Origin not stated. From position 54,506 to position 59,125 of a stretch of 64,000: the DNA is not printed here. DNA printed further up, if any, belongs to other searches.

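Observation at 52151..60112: Raptor homologue about twice metazoan length, with the caspase-like His/Cys dyad conserved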

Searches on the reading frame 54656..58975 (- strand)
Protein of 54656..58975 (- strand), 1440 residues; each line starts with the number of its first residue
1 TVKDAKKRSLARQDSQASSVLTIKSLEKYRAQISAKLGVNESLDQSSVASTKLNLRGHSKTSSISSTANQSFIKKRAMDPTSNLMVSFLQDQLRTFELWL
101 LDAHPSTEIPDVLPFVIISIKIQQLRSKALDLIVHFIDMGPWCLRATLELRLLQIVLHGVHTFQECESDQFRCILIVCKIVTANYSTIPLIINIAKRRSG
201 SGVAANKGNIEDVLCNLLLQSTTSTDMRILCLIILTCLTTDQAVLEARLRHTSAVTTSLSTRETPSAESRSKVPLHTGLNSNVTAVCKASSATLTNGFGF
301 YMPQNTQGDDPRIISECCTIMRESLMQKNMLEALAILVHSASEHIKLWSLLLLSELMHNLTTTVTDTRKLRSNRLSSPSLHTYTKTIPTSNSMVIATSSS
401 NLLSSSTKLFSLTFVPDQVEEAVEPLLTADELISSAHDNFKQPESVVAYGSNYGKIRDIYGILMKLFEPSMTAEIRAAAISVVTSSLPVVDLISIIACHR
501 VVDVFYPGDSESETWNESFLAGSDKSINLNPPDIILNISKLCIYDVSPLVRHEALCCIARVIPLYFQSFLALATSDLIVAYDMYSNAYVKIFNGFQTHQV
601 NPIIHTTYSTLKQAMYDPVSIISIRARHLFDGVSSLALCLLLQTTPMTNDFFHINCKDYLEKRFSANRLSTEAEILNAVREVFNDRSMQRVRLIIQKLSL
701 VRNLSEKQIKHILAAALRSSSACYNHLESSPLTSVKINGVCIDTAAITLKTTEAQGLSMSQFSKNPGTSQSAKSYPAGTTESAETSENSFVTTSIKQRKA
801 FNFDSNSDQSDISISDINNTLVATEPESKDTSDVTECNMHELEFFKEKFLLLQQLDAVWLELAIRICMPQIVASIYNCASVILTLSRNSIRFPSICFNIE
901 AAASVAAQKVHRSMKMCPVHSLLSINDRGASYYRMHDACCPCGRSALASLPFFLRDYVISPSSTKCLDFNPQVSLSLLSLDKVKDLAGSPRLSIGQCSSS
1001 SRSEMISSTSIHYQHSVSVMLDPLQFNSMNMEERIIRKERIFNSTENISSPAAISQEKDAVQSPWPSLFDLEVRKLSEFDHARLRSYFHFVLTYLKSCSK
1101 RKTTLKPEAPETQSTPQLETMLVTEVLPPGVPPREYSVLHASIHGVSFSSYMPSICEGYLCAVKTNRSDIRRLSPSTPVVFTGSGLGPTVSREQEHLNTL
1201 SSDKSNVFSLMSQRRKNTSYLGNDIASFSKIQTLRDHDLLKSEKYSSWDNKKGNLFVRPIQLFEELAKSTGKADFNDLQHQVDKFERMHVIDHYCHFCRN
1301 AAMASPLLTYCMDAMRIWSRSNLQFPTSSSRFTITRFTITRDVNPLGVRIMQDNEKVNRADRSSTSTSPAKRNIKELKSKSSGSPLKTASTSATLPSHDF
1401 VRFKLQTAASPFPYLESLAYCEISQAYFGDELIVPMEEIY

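Call 56: predict_structure(alignment_id=A5)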
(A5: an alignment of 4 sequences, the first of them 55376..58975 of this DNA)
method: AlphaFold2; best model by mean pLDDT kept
length: 1200 residues; sequences in the alignment: 4
mean_pLDDT: 30.6   pTM: 0.30
mean pLDDT of the five models: 30.6, 29.6, 26.8, 26.6, 25.7
residues with pLDDT >= 90: 0; 70-90: 0; 50-70: 91; < 50: 1109
segments of 3 or more residues with pLDDT < 50: 1-333, 335-338, 340-345, 363-443, 489-533, 563-1200
pLDDT, mean of each block of 10 residues (from residue 1): 24 23 33 30 21 22 22 24 32 35 28 23 26 30 30 36 34 38 40 45 42 45 41 42 28 24 21 20 19 19 23 28 37 47 50 58 35 20 20 19 20 20 24 27 48 60 65 64 57 32 31 22 26 53 53 56 45 30 26 28 34 35 36 32 26 29 40 39 40 37 34 36 22 25 25 22 22 22 20 20 21 23 23 28 31 30 28 30 27 27 35 37 35 37 30 23 21 21 23 21 21 20 21 21 22 21 21 26 32 29 24 22 27 31 27 29 29 27 27 27
secondary structure, 60 per line:
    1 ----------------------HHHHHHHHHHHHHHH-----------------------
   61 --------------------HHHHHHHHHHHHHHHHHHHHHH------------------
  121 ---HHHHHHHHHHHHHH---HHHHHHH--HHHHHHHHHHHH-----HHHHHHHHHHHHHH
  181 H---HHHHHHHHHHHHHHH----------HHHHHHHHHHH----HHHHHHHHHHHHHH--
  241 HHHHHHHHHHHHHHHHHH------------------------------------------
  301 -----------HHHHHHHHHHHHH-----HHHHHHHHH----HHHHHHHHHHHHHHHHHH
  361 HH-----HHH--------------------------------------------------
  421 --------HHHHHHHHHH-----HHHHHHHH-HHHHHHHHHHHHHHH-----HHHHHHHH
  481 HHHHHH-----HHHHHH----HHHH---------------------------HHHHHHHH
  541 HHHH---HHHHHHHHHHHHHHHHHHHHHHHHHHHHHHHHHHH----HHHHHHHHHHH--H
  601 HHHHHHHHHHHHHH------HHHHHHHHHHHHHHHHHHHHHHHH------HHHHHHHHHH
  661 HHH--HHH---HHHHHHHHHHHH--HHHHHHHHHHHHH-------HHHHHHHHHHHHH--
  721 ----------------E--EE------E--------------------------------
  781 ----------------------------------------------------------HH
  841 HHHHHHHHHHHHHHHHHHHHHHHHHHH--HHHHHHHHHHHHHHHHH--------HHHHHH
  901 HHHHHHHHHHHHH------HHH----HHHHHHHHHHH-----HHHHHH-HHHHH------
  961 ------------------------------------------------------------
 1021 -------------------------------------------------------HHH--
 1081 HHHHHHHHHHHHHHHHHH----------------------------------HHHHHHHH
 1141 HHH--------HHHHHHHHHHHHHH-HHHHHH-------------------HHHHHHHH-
elements in order (helices of 4 or more, strands of 3 or more residues): H23-37 H81-102 H124-137 H141-147 H150-161 H167-181 H185-199 H210-220 H225-238 H241-258 H312-324 H330-338 H343-362 H429-438 H444-451 H453-467 H473-486 H492-497 H502-505 H533-544 H548-582 H587-597 H600-614 H621-644 H651-663 H672-683 H686-698 H706-718 H839-867 H870-886 H895-913 H927-937 H943-948 H950-954 H1081-1098 H1133-1143 H1152-1165 H1167-1172 H1192-1199

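Call 57: search_protein_representatives(alignment_id=A6)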
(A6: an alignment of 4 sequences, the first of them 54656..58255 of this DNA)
Query: 4 sequences, 1200 profile positions. Proteins with E-value up to 0.001 (for the whole library): 5; up to 1e-10: 3; up to 1e-30: 3. The best 5 are listed.
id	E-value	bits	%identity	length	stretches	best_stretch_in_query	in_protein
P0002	0.0e+00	2251.6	-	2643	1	1-1200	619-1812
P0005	0.0e+00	1694.0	-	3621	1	1-1200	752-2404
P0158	2.4e-97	343.4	-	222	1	393-607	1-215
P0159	8.8e-09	50.0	-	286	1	975-1078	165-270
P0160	1.1e-06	43.1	-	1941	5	870-1106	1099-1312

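Call 58: search_protein_families(library=pfam, proteins=[P0160, P0159, P0158], max_evalue=0.1)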
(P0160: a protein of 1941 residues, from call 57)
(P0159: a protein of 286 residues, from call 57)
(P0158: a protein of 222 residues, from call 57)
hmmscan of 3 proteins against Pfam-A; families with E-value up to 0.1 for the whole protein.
P0160 (1941 aa): 3 families
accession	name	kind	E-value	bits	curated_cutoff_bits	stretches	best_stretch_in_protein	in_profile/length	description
PF14538.11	Raptor_N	-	1.6e-09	38.2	27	1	92-189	45-150/151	Raptor N-terminal CASPase like domain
PF02985.28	HEAT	-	0.0015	19.1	23.5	0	625-647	7-29/31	HEAT repeat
PF21057.2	Hikeshi-like_C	-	0.0055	17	27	0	750-770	6-25/58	Hikeshi-like, C-terminal domain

P0159 (286 aa): 2 families
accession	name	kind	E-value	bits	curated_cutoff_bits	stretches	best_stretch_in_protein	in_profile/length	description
PF03147.19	FDX-ACB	-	0.041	14.8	31.1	0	82-157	15-87/94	Ferredoxin-fold anticodon binding domain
PF22652.1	DUF7006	-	0.058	14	27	0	204-253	18-64/112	Family of unknown function (DUF7006)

P0158 (222 aa): 1 family
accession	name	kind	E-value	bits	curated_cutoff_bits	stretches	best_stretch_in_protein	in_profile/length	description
PF22480.1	DUF6984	-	0.09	13.3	24.6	0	163-214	46-96/101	Domain of unknown function (DUF6984)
